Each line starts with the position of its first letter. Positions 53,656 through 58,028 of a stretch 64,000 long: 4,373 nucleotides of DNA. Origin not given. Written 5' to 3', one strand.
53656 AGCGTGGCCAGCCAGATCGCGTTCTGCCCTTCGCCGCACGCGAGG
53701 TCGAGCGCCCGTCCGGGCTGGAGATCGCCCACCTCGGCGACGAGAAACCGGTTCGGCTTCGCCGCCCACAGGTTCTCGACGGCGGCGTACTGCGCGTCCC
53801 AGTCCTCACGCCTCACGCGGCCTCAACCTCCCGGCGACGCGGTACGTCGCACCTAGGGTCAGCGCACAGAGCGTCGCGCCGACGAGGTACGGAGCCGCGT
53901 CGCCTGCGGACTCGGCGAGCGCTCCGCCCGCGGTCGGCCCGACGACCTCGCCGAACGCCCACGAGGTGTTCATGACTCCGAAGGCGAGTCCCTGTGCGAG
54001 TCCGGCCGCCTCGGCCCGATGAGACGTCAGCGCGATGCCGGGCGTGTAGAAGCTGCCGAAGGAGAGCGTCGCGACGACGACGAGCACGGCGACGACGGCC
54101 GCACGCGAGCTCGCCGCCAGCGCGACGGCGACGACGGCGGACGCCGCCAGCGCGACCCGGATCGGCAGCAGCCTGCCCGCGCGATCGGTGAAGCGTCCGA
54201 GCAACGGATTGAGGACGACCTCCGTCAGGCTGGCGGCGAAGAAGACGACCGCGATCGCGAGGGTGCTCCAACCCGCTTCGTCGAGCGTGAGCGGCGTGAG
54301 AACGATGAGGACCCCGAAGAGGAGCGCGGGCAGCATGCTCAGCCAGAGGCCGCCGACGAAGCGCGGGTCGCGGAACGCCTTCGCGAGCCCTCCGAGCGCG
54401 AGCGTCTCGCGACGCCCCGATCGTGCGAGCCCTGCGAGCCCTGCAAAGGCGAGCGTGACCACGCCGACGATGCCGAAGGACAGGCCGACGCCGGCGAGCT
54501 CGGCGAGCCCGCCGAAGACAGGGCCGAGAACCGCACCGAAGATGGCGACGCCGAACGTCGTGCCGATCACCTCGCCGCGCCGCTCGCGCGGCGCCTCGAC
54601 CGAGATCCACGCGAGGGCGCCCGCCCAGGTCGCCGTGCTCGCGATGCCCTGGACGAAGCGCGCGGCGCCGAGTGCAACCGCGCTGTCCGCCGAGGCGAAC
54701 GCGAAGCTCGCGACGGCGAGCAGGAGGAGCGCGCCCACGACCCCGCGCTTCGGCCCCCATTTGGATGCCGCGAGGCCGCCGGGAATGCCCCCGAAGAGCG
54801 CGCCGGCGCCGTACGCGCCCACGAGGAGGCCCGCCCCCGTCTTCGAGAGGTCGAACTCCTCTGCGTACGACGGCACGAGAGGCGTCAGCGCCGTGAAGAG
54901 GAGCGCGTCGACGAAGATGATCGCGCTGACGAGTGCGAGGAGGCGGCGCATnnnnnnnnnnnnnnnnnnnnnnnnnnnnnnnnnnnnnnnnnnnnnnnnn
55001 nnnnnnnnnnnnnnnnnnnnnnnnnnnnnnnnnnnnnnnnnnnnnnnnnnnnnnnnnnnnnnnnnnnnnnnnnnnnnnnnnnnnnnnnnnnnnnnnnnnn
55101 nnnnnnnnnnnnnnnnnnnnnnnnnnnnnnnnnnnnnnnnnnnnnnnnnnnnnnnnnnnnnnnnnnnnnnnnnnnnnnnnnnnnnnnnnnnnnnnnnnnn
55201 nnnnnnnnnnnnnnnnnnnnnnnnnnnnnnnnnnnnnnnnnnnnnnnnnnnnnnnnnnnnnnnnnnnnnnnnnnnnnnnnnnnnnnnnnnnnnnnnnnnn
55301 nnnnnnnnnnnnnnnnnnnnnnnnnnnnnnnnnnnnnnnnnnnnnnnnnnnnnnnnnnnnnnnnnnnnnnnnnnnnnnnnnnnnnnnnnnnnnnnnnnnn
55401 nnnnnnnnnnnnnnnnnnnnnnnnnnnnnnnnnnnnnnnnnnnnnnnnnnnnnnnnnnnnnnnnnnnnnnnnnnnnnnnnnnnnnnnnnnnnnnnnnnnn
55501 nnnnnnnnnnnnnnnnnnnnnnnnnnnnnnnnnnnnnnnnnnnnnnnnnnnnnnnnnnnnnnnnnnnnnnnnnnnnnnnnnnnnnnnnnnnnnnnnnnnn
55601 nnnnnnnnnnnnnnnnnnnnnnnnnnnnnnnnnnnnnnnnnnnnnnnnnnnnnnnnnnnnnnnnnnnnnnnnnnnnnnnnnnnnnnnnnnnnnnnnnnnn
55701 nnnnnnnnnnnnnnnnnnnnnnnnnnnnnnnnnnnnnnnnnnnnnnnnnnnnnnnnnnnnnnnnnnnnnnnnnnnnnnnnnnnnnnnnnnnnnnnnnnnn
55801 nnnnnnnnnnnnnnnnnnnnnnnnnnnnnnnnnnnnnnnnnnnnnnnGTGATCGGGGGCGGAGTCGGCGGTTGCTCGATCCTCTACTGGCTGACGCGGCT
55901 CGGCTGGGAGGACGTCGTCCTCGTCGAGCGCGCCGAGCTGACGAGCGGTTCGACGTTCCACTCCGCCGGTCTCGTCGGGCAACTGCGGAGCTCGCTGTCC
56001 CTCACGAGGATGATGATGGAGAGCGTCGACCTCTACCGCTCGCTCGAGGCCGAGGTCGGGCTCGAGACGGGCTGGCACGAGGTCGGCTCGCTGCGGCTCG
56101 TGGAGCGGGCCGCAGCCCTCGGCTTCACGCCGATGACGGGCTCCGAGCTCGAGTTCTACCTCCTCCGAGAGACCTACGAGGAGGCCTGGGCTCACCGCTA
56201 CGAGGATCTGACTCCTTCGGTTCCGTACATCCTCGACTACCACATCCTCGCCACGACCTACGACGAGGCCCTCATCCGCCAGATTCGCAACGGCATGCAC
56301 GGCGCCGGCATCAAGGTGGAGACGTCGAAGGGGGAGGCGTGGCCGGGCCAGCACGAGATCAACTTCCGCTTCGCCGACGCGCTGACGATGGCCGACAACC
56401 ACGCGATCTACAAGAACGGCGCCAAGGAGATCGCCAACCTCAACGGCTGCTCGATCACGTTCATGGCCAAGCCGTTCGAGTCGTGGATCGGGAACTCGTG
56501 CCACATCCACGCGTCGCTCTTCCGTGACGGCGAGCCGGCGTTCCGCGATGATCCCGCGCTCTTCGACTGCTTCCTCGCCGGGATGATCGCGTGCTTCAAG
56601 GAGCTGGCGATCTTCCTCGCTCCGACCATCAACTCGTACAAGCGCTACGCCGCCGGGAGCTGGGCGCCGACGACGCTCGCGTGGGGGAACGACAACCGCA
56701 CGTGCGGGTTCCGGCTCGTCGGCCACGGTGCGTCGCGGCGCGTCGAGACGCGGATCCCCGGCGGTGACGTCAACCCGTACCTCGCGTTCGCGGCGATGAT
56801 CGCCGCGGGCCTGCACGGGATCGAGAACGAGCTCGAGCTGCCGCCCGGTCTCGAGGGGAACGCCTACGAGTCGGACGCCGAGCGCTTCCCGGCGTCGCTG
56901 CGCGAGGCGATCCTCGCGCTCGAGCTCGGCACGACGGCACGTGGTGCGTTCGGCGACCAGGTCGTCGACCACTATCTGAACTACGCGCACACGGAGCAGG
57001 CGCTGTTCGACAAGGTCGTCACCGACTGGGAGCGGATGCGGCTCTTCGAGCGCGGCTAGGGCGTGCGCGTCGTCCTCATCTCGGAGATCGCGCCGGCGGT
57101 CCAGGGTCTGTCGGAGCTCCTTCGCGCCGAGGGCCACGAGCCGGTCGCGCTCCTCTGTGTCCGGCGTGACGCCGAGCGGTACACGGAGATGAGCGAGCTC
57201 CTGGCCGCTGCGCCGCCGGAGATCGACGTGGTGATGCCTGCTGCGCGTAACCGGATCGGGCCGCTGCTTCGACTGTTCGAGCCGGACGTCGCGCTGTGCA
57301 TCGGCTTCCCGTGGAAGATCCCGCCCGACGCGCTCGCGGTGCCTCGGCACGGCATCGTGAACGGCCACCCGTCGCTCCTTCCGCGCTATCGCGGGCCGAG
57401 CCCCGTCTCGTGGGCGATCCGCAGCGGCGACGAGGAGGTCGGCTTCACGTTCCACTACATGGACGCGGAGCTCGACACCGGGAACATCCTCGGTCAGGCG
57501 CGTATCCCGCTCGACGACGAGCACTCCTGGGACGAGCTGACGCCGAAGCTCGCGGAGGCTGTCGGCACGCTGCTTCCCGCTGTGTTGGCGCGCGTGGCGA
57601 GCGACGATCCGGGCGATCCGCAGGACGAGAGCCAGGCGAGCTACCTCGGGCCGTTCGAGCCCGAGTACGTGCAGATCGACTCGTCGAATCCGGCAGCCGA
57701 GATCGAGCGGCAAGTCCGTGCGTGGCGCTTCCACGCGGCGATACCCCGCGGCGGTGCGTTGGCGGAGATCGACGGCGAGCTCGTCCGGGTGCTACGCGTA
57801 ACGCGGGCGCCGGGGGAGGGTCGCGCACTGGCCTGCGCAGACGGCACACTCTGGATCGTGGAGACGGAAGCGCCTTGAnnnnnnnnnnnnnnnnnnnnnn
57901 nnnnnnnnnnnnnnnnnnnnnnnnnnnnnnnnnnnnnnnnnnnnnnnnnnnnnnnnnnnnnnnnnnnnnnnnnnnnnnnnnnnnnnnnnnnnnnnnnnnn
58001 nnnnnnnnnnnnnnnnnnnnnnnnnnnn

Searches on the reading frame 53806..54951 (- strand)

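Call 63: search_protein_families(library=pfam, max_evalue=0.00001, proteins=[window:53806-54951:-])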
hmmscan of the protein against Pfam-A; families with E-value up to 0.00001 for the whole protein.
window:53806-54951:- (381 aa): 1 family
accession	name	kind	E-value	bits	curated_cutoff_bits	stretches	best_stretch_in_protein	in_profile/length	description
PF07690.21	MFS_1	-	1.2e-40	140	33.4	1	10-323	3-335/347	Major Facilitator Superfamily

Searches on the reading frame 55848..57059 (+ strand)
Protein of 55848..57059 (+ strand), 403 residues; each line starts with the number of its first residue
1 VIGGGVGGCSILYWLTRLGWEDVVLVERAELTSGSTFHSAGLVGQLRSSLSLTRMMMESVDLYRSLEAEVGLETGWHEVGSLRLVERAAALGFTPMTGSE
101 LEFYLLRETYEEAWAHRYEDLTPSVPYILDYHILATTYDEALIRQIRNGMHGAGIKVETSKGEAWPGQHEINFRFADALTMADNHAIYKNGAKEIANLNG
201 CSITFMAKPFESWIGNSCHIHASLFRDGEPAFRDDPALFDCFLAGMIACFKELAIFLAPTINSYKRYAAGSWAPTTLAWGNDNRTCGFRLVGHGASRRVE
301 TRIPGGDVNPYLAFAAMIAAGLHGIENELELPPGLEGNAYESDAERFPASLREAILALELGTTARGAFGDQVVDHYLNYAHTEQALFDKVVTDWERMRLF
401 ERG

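Call 63: search_protein_families(library=pfam, max_evalue=0.00001, proteins=[window:55848-57059:+])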
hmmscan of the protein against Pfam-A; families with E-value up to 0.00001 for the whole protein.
window:55848-57059:+ (403 aa): 2 families
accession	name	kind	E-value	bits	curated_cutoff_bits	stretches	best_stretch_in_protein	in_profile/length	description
PF00120.29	Gln-synt_C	-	1.3e-90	304.3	24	1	83-397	10-342/344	Glutamine synthetase, catalytic domain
PF01266.30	DAO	-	7.3e-17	62.4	27.9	1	2-87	5-95/353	FAD dependent oxidoreductase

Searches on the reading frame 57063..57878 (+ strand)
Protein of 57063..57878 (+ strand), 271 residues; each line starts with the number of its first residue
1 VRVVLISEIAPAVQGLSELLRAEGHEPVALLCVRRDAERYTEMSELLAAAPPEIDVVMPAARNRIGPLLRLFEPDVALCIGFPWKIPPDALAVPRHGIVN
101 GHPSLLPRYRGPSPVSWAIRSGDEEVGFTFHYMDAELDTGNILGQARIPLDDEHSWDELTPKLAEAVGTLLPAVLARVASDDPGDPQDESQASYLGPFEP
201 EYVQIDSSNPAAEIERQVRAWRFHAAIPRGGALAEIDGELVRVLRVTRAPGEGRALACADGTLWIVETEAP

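Call 63: search_protein_families(library=pfam, max_evalue=0.00001, proteins=[window:57063-57878:+])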
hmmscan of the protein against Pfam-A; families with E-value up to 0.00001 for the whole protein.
window:57063-57878:+ (271 aa): 1 family
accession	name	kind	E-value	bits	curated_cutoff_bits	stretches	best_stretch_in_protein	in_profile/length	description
PF00551.24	Formyl_trans_N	-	4.9e-28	98.6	26.1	1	3-175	4-181/181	Formyl transferase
